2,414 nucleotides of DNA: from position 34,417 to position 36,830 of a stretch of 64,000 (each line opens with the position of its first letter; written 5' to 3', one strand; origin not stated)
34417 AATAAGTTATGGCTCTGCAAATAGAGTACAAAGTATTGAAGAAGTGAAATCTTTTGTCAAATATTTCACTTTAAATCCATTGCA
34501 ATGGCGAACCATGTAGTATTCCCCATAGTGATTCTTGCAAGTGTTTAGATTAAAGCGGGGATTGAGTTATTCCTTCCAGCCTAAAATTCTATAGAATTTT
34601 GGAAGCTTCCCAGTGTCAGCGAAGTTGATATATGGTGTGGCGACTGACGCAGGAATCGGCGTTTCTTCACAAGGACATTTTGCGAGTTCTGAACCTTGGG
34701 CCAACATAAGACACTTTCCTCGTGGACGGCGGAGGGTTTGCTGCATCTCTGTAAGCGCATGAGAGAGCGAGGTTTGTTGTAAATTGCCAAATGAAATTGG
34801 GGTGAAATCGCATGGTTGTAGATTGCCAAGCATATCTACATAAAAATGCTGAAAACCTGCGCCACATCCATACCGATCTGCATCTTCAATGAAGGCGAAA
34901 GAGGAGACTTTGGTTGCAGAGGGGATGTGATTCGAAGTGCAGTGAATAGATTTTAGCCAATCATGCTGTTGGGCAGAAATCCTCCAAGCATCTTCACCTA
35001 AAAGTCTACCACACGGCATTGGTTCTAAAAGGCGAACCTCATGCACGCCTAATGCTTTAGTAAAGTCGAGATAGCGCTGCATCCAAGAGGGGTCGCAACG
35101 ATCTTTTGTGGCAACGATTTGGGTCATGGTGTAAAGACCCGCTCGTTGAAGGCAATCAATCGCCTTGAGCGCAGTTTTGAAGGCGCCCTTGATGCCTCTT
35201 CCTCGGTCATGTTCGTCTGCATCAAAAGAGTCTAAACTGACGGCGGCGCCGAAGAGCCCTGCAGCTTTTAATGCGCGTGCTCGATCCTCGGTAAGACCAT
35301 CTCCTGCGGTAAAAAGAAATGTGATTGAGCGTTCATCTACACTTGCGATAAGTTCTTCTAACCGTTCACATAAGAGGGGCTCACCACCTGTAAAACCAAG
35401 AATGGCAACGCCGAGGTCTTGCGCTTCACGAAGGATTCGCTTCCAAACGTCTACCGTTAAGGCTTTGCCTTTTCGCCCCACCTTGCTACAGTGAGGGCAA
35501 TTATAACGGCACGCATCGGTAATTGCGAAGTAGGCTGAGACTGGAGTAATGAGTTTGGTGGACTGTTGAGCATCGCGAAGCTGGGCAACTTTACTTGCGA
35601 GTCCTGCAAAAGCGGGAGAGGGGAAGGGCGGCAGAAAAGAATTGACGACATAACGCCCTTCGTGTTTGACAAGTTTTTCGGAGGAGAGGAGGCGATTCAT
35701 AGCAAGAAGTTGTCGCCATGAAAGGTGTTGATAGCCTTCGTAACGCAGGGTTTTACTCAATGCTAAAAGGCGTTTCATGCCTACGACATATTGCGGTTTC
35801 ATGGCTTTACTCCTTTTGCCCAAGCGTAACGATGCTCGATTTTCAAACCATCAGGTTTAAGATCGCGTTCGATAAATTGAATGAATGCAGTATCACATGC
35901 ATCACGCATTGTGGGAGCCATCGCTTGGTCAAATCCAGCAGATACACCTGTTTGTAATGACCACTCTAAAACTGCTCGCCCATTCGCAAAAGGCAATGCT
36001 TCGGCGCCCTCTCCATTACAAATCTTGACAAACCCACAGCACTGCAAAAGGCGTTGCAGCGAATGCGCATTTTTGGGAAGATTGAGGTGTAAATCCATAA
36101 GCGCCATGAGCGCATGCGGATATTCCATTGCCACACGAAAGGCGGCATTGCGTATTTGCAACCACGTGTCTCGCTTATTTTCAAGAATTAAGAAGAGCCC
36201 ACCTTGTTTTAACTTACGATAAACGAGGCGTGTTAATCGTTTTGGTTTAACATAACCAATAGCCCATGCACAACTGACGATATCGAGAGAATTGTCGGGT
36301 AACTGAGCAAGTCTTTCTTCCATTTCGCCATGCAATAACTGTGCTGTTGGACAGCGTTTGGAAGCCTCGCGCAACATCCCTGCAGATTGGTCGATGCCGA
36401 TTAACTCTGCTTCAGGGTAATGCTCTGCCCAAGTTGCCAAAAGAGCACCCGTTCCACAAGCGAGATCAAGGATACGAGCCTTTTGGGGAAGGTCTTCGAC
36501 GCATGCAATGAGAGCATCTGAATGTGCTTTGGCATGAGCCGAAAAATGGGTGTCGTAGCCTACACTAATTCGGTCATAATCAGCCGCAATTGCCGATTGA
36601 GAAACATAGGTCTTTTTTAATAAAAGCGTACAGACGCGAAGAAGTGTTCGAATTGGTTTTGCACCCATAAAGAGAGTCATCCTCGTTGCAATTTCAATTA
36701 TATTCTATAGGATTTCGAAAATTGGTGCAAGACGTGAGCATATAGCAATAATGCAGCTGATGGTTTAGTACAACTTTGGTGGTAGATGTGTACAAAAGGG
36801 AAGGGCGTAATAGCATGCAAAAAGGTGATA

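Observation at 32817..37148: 4.3-kb composite insertion with perfect 12-bp inverted termini and a 7-bp target-site-like duplication, next to tRNA-Gln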

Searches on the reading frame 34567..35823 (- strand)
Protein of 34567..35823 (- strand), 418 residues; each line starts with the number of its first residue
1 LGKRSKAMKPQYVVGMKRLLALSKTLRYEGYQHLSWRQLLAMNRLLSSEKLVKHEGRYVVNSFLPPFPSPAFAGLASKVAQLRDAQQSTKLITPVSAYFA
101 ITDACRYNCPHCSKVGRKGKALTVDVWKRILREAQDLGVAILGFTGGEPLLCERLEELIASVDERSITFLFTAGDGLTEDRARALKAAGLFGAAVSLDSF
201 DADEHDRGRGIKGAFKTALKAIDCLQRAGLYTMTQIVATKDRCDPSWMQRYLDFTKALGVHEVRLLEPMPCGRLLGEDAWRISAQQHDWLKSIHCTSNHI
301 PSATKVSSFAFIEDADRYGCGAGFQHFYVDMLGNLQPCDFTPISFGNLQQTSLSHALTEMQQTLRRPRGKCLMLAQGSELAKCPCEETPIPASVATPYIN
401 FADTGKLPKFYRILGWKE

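Call 10: search_protein_families(library=pfam, proteins=[window:34567-35823:-], max_evalue=0.01)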
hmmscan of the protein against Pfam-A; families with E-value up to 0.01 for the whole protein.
window:34567-35823:- (418 aa): 3 families
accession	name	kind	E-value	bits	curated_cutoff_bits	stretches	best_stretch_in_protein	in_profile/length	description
PF04055.27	Radical_SAM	-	3.6e-19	70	29.5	1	101-237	3-149/166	Radical SAM superfamily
PF13186.11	SPASM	-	3.8e-05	24.3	21.5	1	320-360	1-46/67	Iron-sulfur cluster-binding domain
PF13353.11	Fer4_12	-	0.0009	20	22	1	103-167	13-82/137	4Fe-4S single cluster domain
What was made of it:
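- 34567..35802 (-): Radical SAM / SPASM-domain enzyme (411 aa from the ATG at 35802, which overlaps the methyltransferase stop as ATGA). Pfam Radical_SAM 3.6e-19 and SPASM 3.8e-5 (call 10).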

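Call 11: search_protein_families(library=ncbifam, proteins=[window:34567-35823:-], max_evalue=0.01)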
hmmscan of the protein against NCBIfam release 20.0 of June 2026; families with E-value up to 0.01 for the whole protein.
window:34567-35823:- (418 aa): 47 families (the best 25 are shown)
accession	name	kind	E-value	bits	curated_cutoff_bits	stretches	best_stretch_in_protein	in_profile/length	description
TIGR04545.1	rSAM_ahbD_hemeb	equivalog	1.3e-28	100.4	500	1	100-290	5-198/339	heme b synthase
NF045574.1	sacti_mat_StsB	exception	6.9e-28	97.7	625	1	95-356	96-359/466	StsB family radical SAM/SPASM domain sactipeptide maturase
TIGR04055.1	rSAM_NirJ2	equivalog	4e-25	89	500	1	100-359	5-275/326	putative heme d1 biosynthesis radical SAM protein NirJ2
TIGR04053.2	TIGR04053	equivalog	6.2e-23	81.6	395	1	93-287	6-203/366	TIGR04053 family radical SAM/SPASM domain-containing protein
TIGR04347.1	pseudo_SAM_Halo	equivalog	3.1e-22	79.4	525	1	92-259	36-203/390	TIGR04347 family pseudo-SAM/SPASM protein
TIGR02109.1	PQQ_syn_pqqE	equivalog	7.2e-22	77.8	381.35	1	92-260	4-174/358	pyrroloquinoline quinone biosynthesis protein PqqE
TIGR04251.1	SCM_rSAM_ScmF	equivalog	2.2e-21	76.6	400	1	97-267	6-181/353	SynChlorMet cassette radical SAM/SPASM protein ScmF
TIGR02668.1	moaA_archaeal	equivalog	8.5e-21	74.2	325.25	1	100-274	15-192/303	GTP 3',8-cyclase MoaA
TIGR04303.1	GeoRSP_rSAM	equivalog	1.1e-20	74.4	400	1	93-262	3-171/325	GeoRSP system radical SAM/SPASM protein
TIGR02666.1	moaA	equivalog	1.1e-19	70.6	284.05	1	100-276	15-199/336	GTP 3',8-cyclase MoaA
NF001199.0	PRK00164.2-1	equivalog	1.5e-17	63.8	231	1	99-238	16-159/308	GTP 3',8-cyclase MoaA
TIGR04054.1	rSAM_NirJ1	equivalog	2.4e-17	62.7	650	1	89-225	31-170/387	putative heme d1 biosynthesis radical SAM protein NirJ1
NF049973.1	radical_Rv1681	equivalog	7.9e-17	61.2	380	1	99-261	80-240/326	Rv1681 family radical SAM protein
TIGR03962.1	mycofact_rSAM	equivalog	1.3e-16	60.7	265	1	91-341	8-262/339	mycofactocin radical SAM maturase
TIGR04546.1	rSAM_ahbC_deAc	equivalog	3.5e-16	59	650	1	98-232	42-179/390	12,18-didecarboxysiroheme deacetylase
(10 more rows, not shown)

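Call 33: find_homologous_proteins(query=window:34570-35802:-, max_evalue=1e-10)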
Query window:34570-35802:- (411 aa): 521 proteins with E <= 1e-10 among 8000 candidates; the best 120 are listed.
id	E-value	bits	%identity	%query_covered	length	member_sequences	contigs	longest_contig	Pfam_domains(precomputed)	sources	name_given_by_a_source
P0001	6.9e-279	943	99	100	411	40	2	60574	PF04055.28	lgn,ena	-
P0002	1.9e-173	595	63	100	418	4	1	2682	PF13186.12,PF04055.28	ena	-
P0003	1.0e-171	590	63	100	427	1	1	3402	PF13186.12,PF04055.28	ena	-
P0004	2.8e-169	582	63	99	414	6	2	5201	PF13186.12,PF04055.28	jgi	jgi:radical SAM protein with 4Fe4S-binding SPASM domain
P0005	7.2e-169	580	61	100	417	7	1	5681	PF13186.12,PF04055.28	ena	-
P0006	9.5e-168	577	62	99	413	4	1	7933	PF13186.12,PF04055.28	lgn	-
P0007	3.3e-165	568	60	100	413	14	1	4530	PF13186.12,PF04055.28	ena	-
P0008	6.7e-163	561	59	100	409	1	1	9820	PF13186.12,PF04055.28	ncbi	-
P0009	2.5e-131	457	51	100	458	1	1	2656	PF13186.12,PF04055.28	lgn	-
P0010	6.9e-111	389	46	99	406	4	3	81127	PF13186.12,PF04055.28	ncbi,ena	-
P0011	1.3e-109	385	45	99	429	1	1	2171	PF13186.12,PF04055.28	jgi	jgi:MoaA/NifB/PqqE/SkfB family radical SAM enzyme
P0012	3.5e-108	380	47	99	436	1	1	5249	PF13186.12,PF04055.28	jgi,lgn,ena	-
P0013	3.4e-107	377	45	99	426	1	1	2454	PF13186.12,PF04055.28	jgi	-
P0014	5.4e-107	376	43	100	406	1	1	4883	PF13186.12,PF04055.28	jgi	jgi:MoaA/NifB/PqqE/SkfB family radical SAM enzyme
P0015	1.6e-106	375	46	99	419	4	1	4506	PF13186.12,PF04055.28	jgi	-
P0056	9.8e-94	333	42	98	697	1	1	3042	PF13847.13,PF05175.21,PF13186.12,PF13649.13,PF04055.28,PF01209.25,PF08241.19,PF08242.19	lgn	-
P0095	7.3e-79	284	41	90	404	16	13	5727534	PF04055.28,PF13353.12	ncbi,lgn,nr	ncbi:radical SAM/SPASM domain-containing protein [Desulfitobacterium hafniense]|nr:radical SAM prote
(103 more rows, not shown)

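Call 34: find_encoding_contigs(protein=P0001, flank=10000, max_places=6)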
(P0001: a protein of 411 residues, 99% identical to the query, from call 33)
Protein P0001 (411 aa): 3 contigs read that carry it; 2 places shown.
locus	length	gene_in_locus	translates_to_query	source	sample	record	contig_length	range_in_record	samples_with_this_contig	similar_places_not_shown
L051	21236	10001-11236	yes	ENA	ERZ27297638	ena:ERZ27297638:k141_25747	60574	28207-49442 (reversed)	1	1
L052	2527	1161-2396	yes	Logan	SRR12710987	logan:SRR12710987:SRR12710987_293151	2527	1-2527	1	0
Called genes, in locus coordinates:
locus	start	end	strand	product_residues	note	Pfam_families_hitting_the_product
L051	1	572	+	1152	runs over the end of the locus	PF26549:Tricorn_N, PF26550:Tricorn_2nd (weak), PF00930:DPPIV_N (faint), PF07676:PD40, PF26550:Tricorn_2nd, PF14684:Tricorn_C1, PF17820:PDZ_6 (weak), PF03572:Peptidase_S41, +3 more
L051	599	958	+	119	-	PF02261:Asp_decarbox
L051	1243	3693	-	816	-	PF00270:DEAD (faint), PF13307:Helicase_C_2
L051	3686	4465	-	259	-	PF13277:YmdB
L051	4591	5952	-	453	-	PF00696:AA_kinase, PF13840:ACT_7 (weak), PF22468:ACT_9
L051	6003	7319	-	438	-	PF03447:NAD_binding_3, PF00742:Homoserine_dh, PF01842:ACT (weak)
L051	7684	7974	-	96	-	-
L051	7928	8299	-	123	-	-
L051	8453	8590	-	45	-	-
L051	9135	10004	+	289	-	PF01209:Ubie_methyltran, PF05175:MTS (weak), PF13489:Methyltransf_23, PF13847:Methyltransf_31, PF08241:Methyltransf_11, PF08242:Methyltransf_12, PF13649:Methyltransf_25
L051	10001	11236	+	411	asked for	PF04055:Radical_SAM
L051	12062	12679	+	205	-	PF00027:cNMP_binding (weak), PF13545:HTH_Crp_2 (weak)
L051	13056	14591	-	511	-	PF03063:Prismane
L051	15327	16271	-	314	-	-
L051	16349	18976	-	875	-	PF01926:MMR_HSR1, PF02421:FeoB_N, PF07670:Gate, PF07664:FeoB_C, PF07670:Gate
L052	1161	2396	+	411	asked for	PF04055:Radical_SAM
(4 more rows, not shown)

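Call 55: find_encoding_contigs(protein=P0010, flank=5000, max_places=2)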
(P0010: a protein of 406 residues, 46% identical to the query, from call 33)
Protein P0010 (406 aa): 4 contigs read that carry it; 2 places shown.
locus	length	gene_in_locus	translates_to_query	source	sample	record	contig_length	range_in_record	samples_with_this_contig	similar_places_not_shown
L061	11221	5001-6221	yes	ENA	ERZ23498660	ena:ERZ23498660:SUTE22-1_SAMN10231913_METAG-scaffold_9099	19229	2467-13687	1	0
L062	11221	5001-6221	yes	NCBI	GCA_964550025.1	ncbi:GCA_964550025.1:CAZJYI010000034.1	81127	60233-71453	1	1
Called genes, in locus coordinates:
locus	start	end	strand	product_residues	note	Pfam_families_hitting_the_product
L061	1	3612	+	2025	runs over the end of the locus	?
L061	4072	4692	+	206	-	-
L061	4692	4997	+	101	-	-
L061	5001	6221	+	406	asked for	PF04055:Radical_SAM, PF13186:SPASM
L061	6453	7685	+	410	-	PF02687:FtsX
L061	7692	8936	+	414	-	PF02687:FtsX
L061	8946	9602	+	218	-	PF00005:ABC_tran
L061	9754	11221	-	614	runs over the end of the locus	PF13522:GATase_6, PF13537:GATase_7, PF01380:SIS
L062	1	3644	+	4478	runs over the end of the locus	PF12951:PATR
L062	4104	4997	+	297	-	PF01209:Ubie_methyltran, PF01135:PCMT (weak), PF05175:MTS (faint), PF13489:Methyltransf_23 (weak), PF13847:Methyltransf_31, PF08241:Methyltransf_11, PF08242:Methyltransf_12, PF13649:Methyltransf_25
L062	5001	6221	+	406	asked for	PF04055:Radical_SAM, PF13186:SPASM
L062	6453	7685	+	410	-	PF02687:FtsX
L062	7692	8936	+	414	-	PF02687:FtsX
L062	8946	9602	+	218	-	PF00005:ABC_tran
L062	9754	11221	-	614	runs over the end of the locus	PF13522:GATase_6, PF13537:GATase_7, PF01380:SIS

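Call 56: find_encoding_contigs(protein=P0095, flank=5000, max_places=2)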
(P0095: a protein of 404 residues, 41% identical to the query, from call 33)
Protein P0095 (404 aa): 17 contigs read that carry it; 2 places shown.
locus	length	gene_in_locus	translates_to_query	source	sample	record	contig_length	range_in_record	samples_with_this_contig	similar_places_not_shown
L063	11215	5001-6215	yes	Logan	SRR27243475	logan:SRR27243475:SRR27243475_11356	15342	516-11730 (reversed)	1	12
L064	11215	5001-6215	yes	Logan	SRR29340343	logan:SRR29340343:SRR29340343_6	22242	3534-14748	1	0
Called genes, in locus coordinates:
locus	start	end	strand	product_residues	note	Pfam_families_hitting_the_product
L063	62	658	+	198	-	PF04545:Sigma70_r4 (weak), PF12844:HTH_19 (weak), PF13560:HTH_31 (weak), PF01381:HTH_3, PF13384:HTH_23 (weak)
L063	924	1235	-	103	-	PF00543:P-II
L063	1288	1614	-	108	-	-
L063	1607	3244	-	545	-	PF07556:DUF1538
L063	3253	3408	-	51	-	-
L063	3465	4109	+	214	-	PF13489:Methyltransf_23, PF13847:Methyltransf_31 (weak), PF08241:Methyltransf_11, PF08242:Methyltransf_12, PF13649:Methyltransf_25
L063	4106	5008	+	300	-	PF00891:Methyltransf_2 (weak), PF01209:Ubie_methyltran, PF13489:Methyltransf_23, PF05175:MTS, PF13847:Methyltransf_31, PF08241:Methyltransf_11, PF08242:Methyltransf_12, PF13649:Methyltransf_25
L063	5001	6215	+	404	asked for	PF13353:Fer4_12 (weak), PF04055:Radical_SAM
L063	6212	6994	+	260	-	PF00561:Abhydrolase_1, PF12697:Abhydrolase_6 (weak)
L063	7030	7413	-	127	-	PF04205:FMN_bind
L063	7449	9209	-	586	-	PF07992:Pyr_redox_2 (weak), PF00890:FAD_binding_2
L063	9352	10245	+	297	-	PF00126:HTH_1, PF03466:LysR_substrate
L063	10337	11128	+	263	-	PF10997:Amj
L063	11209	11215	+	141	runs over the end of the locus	PF12910:PHD_like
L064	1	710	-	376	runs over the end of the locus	PF01590:GAF, PF13185:GAF_2, PF13487:HD_5, PF01966:HD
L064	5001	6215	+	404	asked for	PF13353:Fer4_12 (weak), PF04055:Radical_SAM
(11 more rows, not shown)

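Call 57: find_encoding_contigs(protein=P0008, flank=6000, max_places=2)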
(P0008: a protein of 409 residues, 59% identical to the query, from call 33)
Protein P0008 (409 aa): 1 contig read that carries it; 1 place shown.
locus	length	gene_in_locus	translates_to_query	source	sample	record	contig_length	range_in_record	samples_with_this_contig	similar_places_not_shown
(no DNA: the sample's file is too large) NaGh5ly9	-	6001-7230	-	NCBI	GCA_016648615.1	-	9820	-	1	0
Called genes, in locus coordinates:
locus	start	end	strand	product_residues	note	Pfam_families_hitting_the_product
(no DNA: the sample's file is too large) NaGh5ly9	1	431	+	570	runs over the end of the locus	PF03485:Arg_tRNA_synt_N, PF00750:tRNA-synt_1d, PF05746:DALR_1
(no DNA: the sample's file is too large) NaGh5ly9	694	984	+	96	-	PF04977:DivIC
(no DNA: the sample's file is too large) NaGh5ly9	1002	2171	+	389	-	PF07221:GlcNAc_2-epim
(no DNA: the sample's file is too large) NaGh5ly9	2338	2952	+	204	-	PF00440:TetR_N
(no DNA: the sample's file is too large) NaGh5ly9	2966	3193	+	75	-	-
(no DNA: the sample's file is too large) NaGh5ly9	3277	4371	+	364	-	PF09925:DUF2157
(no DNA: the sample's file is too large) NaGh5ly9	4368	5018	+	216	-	PF14345:GDYXXLXY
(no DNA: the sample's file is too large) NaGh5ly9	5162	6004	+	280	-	PF00891:Methyltransf_2 (weak), PF01209:Ubie_methyltran, PF13489:Methyltransf_23, PF05175:MTS (weak), PF13847:Methyltransf_31, PF08241:Methyltransf_11, PF08242:Methyltransf_12, PF13649:Methyltransf_25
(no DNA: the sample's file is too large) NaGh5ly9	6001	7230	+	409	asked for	PF04055:Radical_SAM, PF13186:SPASM (weak)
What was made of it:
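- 35799..36680 (-): Class I SAM-dependent methyltransferase (293 aa), translationally coupled to the radical SAM gene. The same methyltransferase-then-radical-SAM gene pair is conserved in distant phyla, and a single 697-aa homologue (P0056) carries the domains of both (calls 33, 55-57).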

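Call 58: search_solved_structures(query=window:34570-35802:-, max_evalue=0.001)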
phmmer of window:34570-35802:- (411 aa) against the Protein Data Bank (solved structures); distinct sequences matched with E-value up to 0.001: 10.
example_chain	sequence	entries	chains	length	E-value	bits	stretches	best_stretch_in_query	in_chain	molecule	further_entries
6efn_A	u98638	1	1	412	1.7e-11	47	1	84-266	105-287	Sporulation killing factor maturation protein SkfB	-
6c8v_A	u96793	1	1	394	4.4e-09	39.1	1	86-223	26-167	Coenzyme PQQ synthesis protein E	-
2fb2_A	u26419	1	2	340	4.9e-09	39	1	83-274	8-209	Molybdenum cofactor biosynthesis protein A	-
1tv7_A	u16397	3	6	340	5.4e-09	38.8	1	83-274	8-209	Molybdenum cofactor biosynthesis protein A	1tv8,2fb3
7vob_C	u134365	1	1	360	1.8e-08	37.1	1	91-245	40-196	Cytosylglucuronate decarboxylase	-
7voc_C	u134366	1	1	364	1.8e-08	37.1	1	91-245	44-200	Cytosylglucuronate decarboxylase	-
5vsl_A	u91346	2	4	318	5e-07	32.3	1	67-198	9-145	Radical S-adenosyl methionine domain-containing protein 2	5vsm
6q2p_A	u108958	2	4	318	5.1e-07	32.3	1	67-198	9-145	Radical S-adenosyl methionine domain-containing protein 2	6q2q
5v1q_A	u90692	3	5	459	0.00012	24.5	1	93-205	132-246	Radical SAM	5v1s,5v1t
7n7h_A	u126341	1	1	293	0.0009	21.6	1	86-207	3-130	VIPERIN-LIKE ENZYME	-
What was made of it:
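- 34567..35802 (-): The closest solved structures are only SkfB, PqqE and MoaA, at E 1e-11 or weaker (call 58).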

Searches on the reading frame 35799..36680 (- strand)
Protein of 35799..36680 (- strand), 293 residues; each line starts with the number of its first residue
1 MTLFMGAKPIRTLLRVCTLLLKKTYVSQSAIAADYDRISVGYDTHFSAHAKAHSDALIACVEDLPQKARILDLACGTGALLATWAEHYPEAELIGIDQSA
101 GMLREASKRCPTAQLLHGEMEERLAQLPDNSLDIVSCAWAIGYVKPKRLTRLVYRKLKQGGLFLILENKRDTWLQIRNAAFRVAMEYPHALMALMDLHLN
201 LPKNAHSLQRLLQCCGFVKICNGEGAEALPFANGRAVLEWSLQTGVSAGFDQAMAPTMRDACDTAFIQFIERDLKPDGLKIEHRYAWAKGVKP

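Call 10: search_protein_families(library=pfam, proteins=[window:35799-36680:-], max_evalue=0.01)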
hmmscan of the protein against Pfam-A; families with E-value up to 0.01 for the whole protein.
window:35799-36680:- (293 aa): 12 families
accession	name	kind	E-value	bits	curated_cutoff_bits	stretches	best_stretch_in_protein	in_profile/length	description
PF13649.12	Methyltransf_25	-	4.2e-17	63.1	27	1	70-161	1-97/97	Methyltransferase domain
PF08241.18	Methyltransf_11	-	4.8e-17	62.8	21.2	1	71-165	1-95/95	Methyltransferase domain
PF13847.12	Methyltransf_31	-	2.7e-13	50.3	27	1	67-174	4-118/145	Methyltransferase domain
PF08242.18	Methyltransf_12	-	3.3e-11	44.2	30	1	71-163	1-98/98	Methyltransferase domain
PF01209.24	Ubie_methyltran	-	1.8e-09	37.7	20.1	1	31-179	16-165/233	ubiE/COQ5 methyltransferase family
PF13489.12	Methyltransf_23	-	2.4e-09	37.6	27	1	55-219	11-161/164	Methyltransferase domain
PF05175.20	MTS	-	6.3e-06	26.4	23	1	54-135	20-102/170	Methyltransferase small domain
PF07021.18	MetW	-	0.0001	22.4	21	1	63-143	10-87/193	Methionine biosynthesis protein MetW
PF00891.24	Methyltransf_2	-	0.00038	20.3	22.3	1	44-167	41-166/210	O-methyltransferase domain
PF03291.22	mRNA_G-N7_MeTrfase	-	0.00065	19.3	26.6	0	66-163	61-178/315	mRNA (guanine-N(7))-methyltransferase domain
PF02390.23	Methyltransf_4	-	0.0015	18.5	24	1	68-112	3-47/173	Putative methyltransferase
PF01135.25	PCMT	-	0.0025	18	20.3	1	25-111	33-119/210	Protein-L-isoaspartate(D-aspartate) O-methyltransferase (PCMT)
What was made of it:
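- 35799..36680 (-): Pfam Methyltransf_25/11 at 4e-17 (call 10).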

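Call 11: search_protein_families(library=ncbifam, proteins=[window:35799-36680:-], max_evalue=0.01)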
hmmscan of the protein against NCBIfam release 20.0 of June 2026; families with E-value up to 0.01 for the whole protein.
window:35799-36680:- (293 aa): 30 families (the best 25 are shown)
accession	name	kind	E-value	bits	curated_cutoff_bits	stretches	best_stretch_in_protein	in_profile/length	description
TIGR01934.1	MenG_MenH_UbiE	subfamily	3.9e-17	62.3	158.35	1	31-177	8-153/223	ubiquinone/menaquinone biosynthesis methyltransferase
NF001244.0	PRK00216.1-5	equivalog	1.3e-16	60.7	216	1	31-175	17-162/236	bifunctional demethylmenaquinone methyltransferase/2-methoxy-6-polyprenyl-1,4-benzoquinol methylase UbiE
TIGR02072.1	BioC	equivalog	2.3e-16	60.3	184.95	1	53-246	19-200/244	malonyl-ACP O-methyltransferase BioC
NF043040.1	corrin_prot_MT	hypoth_equivalog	5.3e-12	45.6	180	1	60-172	34-154/216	corrinoid protein-associated methyltransferase CpaM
NF045667.1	MTase_DVU1556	equivalog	1.9e-11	43.8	155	1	63-165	19-119/213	DVU_1556 family methyltransferase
NF002463.0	PRK01683.1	equivalog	2.1e-11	43.9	297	1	45-271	11-232/258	trans-aconitate 2-methyltransferase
NF007610.0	PRK10258.1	equivalog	1e-09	38.1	342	1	25-191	3-163/251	malonyl-ACP O-methyltransferase BioC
NF010703.0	PRK14103.1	equivalog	3.4e-09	36.5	320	1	46-145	10-103/256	trans-aconitate 2-methyltransferase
NF050150.1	RiPP_MTase_ApyS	equivalog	8.8e-08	31.7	400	1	45-116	121-197/323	RiPP biosynthesis methyltransferase ApyS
NF001241.0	PRK00216.1-2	equivalog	2.6e-07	30.5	327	1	57-179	43-161/231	demethylmenaquinone methyltransferase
NF001240.0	PRK00216.1-1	equivalog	1.4e-06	27.5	378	1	65-178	62-181/251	bifunctional demethylmenaquinone methyltransferase/2-methoxy-6-polyprenyl-1,4-benzoquinol methylase UbiE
NF001242.0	PRK00216.1-3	equivalog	1.5e-06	27.8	351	1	51-168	54-178/258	bifunctional demethylmenaquinone methyltransferase/2-methoxy-6-polyprenyl-1,4-benzoquinol methylase UbiE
TIGR02081.1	metW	equivalog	6.6e-06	25.8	189.5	1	62-140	9-84/194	methionine biosynthesis protein MetW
TIGR03534.1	RF_mod_PrmC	equivalog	1.7e-05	24.4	199.1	1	61-108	81-130/253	peptide chain release factor N(5)-glutamine methyltransferase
TIGR01983.1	UbiG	equivalog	7.8e-05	22.1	102.95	1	64-166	47-152/228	bifunctional 2-polyprenyl-6-hydroxyphenol methylase/3-demethylubiquinol 3-O-methyltransferase UbiG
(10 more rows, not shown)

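Call 59: search_solved_structures(query=window:35802-36680:-, max_evalue=0.001)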
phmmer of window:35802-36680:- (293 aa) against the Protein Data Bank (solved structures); distinct sequences matched with E-value up to 0.001: 35.
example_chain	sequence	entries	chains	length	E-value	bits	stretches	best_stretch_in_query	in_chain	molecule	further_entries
9fcx_A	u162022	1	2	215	8.5e-10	41.9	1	57-168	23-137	SAM-dependent methyltransferase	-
9fcu_A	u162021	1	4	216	8.5e-10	41.9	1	57-168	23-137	SAM-dependent methyltransferase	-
9fd3_A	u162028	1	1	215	1.5e-09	41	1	57-168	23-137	SAM-dependent methyltransferase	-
9fcy_A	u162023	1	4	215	1.5e-09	41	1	56-168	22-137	SAM-dependent methyltransferase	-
9fcd_A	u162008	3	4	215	1.6e-09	41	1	57-168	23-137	SAM-dependent methyltransferase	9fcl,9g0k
9fcq_A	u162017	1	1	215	3.7e-09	39.8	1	57-168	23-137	SAM-dependent methyltransferase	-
9fcs_A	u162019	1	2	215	4.5e-09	39.5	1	57-168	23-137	SAM-dependent methyltransferase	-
3bkw_A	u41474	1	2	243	2.1e-07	34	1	67-165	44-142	S-adenosylmethionine dependent methyltransferase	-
8ys9_A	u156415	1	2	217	5.5e-07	32.6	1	29-165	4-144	Phosphatidylethanolamine N-methyltransferase/phosphatidyl-N-methylethanolamine N-methyltra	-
3bxo_A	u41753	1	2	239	9.5e-07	31.9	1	35-147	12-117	N,N-dimethyltransferase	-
9fce_A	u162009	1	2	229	1e-06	31.7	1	61-168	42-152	SAM dependent methyltransferase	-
1xxl_A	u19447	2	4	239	1.6e-06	31.1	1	49-168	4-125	YcgJ protein | ycgJ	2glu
5wp5_A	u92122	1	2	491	2.7e-06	30.3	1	62-169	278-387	Phosphomethylethanolamine N-methyltransferase 2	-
6m83_A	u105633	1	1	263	4.7e-06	29.6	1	31-123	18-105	dTDP-3-amino-3,6-dideoxy-alpha-D-glucopyranose N,N-dimethyltransferase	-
3pfg_A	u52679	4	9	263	5.8e-06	29.3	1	31-122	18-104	N-methyltransferase | dTDP-3-amino-3,6-dideoxy-alpha-D-glucopyranose N,N-dimethyltransferase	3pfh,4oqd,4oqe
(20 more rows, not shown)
